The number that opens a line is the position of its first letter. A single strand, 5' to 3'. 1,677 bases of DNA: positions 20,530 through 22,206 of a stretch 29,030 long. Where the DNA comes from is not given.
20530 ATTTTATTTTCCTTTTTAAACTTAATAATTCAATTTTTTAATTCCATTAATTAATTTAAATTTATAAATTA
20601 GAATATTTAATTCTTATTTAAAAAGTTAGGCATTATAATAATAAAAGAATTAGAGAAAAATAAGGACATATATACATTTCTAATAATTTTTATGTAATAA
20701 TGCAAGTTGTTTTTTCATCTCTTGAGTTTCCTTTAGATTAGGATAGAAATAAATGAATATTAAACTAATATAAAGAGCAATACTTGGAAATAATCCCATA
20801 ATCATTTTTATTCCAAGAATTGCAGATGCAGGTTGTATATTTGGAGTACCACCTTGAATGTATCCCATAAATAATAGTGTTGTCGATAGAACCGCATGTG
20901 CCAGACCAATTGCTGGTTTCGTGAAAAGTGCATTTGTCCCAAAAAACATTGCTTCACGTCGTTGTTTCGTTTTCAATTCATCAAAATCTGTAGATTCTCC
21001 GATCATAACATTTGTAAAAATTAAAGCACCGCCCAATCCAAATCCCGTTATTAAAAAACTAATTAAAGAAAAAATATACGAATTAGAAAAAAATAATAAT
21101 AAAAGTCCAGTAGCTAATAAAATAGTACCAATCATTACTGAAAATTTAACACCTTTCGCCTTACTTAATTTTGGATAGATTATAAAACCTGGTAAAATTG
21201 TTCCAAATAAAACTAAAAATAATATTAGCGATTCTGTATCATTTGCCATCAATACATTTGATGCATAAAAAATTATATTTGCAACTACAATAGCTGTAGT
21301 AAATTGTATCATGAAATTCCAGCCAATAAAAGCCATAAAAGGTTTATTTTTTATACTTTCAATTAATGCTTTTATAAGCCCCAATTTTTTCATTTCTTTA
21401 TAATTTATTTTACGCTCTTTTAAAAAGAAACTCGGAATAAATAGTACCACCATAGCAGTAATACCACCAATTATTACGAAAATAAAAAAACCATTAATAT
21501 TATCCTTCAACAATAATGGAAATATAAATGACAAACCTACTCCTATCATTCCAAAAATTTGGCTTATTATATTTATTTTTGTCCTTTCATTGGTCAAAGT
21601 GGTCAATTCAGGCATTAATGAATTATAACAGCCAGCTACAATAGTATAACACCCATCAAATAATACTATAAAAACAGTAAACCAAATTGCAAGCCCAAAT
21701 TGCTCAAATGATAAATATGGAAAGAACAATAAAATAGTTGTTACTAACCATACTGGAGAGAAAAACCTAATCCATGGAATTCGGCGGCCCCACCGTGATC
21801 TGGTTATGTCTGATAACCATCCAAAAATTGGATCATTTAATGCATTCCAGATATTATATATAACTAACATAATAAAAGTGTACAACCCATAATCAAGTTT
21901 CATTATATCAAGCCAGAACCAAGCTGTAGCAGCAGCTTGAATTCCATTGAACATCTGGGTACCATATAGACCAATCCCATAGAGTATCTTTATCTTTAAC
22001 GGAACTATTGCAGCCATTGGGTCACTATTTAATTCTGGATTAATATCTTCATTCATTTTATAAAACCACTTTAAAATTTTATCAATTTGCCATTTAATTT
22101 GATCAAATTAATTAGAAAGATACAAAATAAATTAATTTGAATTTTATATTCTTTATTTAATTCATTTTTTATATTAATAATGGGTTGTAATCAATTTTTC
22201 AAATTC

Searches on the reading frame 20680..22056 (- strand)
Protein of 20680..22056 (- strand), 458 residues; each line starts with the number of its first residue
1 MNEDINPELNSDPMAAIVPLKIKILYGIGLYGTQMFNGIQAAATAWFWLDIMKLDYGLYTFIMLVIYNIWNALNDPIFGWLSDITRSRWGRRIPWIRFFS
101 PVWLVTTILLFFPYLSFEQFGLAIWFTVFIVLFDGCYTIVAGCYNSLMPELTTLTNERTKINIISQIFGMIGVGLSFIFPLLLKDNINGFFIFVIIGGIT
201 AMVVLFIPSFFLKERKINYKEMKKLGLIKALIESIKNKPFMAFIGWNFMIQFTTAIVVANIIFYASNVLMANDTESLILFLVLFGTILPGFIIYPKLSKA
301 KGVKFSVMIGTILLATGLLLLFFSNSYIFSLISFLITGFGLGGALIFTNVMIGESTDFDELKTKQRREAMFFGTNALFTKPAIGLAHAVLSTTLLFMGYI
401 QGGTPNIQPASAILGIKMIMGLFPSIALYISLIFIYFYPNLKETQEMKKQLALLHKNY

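Call 28: search_protein_families(library=pfam, proteins=[window:20680-22056:-], max_evalue=0.001)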
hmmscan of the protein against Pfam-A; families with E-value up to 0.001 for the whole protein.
window:20680-22056:- (458 aa): 2 families
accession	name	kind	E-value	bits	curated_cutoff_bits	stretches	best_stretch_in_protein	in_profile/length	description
PF13347.12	MFS_2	-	6.6e-59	200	27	1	25-439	1-424/427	MFS/sugar transport protein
PF07690.21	MFS_1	-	5.4e-10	39.1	33.4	1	47-356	22-323/347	Major Facilitator Superfamily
